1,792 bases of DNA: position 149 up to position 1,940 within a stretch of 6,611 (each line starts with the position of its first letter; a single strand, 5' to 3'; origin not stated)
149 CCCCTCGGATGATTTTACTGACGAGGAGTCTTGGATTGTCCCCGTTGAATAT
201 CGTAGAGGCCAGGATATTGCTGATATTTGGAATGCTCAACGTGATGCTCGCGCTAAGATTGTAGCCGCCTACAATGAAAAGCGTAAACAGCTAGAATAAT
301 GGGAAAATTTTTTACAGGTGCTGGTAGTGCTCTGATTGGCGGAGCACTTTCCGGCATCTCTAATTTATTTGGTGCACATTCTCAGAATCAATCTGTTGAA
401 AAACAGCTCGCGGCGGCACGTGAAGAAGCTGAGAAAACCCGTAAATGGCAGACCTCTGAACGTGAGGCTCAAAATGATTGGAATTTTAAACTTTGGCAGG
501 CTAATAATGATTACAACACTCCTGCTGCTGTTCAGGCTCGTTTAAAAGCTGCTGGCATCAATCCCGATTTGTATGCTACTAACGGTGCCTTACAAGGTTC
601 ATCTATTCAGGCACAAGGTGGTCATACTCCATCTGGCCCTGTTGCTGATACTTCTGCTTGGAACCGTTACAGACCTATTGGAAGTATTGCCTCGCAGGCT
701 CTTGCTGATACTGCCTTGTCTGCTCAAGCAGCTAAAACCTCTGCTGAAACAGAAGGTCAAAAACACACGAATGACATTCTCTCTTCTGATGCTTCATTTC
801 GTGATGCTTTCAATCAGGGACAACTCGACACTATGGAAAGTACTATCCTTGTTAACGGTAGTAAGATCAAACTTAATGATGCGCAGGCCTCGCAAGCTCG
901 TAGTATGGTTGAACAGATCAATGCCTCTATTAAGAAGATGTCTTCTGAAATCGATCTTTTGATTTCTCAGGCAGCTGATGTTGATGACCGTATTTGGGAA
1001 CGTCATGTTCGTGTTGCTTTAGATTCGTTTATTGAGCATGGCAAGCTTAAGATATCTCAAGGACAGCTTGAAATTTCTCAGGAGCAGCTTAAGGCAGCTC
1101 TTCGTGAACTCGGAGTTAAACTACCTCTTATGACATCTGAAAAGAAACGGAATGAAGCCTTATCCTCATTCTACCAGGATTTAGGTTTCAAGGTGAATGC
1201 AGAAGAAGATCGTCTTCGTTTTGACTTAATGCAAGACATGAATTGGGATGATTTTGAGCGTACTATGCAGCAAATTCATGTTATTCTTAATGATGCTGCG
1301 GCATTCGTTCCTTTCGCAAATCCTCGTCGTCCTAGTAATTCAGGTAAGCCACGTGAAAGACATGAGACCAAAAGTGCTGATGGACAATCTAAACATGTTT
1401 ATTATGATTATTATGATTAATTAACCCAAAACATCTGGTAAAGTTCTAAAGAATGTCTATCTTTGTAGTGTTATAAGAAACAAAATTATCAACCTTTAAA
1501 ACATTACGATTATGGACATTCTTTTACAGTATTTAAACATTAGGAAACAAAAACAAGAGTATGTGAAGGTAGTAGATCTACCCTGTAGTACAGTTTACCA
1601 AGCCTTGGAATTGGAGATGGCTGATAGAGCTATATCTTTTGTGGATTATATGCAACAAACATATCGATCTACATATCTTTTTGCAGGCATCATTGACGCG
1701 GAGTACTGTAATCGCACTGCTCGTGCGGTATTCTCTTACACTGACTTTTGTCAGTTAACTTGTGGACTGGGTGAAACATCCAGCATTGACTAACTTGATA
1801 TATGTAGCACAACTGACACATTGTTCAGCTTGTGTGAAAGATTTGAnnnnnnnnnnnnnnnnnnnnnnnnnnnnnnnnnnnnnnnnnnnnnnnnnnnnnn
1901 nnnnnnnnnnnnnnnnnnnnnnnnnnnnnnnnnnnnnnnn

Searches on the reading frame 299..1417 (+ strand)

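Call 3: search_protein_families(library=pfam, proteins=[window:299-1417:+], max_evalue=0.1)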
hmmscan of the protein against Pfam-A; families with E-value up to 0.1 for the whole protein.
window:299-1417:+ (373 aa): 0 families

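Call 4: search_protein_families(library=phrogs, proteins=[window:299-1417:+], max_evalue=0.1)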
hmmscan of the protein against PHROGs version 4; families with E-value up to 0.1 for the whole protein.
window:299-1417:+ (373 aa): 6 families
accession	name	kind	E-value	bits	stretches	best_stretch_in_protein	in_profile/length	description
phrog_8689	-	tail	3.2e-11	44.5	1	38-223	27-223/327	pilot protein for DNA ejection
phrog_31272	-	tail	3.3e-10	40.5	1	12-146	3-142/294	pilot protein for DNA ejection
phrog_11693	-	tail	0.0041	18.3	0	12-217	6-179/228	pilot protein for DNA ejection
phrog_35928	-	tail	0.012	16.4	1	46-136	63-142/172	pilot protein for DNA ejection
phrog_34605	-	tail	0.022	15.6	0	15-57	14-57/254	minor tail protein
phrog_11972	-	unknown function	0.085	14.1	0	258-329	31-95/168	-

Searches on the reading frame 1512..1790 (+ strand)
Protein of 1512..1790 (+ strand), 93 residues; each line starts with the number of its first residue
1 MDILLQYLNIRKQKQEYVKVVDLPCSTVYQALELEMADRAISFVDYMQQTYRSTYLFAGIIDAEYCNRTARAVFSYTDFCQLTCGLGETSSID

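Call 3: search_protein_families(library=pfam, proteins=[window:1512-1790:+], max_evalue=0.1)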
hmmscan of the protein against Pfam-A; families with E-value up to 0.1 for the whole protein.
window:1512-1790:+ (93 aa): 1 family
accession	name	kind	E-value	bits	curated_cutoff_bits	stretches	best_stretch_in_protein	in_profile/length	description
PF16924.11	DpaA_N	-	0.031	14.9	29.2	1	20-79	56-115/116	Dipicolinate synthase subunit A N-terminal domain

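Call 4: search_protein_families(library=phrogs, proteins=[window:1512-1790:+], max_evalue=0.1)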
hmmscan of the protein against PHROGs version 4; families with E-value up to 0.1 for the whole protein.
window:1512-1790:+ (93 aa): 0 families
